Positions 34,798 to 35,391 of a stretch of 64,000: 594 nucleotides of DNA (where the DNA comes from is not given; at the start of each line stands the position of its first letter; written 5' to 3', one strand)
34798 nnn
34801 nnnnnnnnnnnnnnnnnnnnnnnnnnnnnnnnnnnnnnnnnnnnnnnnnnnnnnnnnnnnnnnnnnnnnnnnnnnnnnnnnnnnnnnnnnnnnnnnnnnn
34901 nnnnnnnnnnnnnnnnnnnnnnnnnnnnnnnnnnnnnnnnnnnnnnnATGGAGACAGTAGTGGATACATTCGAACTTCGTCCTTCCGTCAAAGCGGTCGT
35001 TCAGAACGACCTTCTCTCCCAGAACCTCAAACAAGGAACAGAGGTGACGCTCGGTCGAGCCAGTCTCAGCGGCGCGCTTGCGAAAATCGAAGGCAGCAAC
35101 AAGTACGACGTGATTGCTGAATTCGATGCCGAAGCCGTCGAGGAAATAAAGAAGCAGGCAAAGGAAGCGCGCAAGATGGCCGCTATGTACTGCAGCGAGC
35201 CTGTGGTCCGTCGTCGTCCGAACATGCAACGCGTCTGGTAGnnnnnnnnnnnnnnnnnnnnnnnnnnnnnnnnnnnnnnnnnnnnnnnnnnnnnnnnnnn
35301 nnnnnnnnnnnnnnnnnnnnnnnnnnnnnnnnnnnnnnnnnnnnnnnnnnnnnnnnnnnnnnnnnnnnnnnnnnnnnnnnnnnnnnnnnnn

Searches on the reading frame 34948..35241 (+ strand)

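Call 74: search_protein_families(library=pfam, proteins=[window:34948-35241:+], max_evalue=0.1)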
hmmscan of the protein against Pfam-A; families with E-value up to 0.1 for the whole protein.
window:34948-35241:+ (97 aa): 1 family
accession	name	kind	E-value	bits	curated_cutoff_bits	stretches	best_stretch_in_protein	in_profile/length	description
PF05991.17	NYN_YacP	-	0.00051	20.5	24.6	1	25-84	16-75/166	YacP-like NYN domain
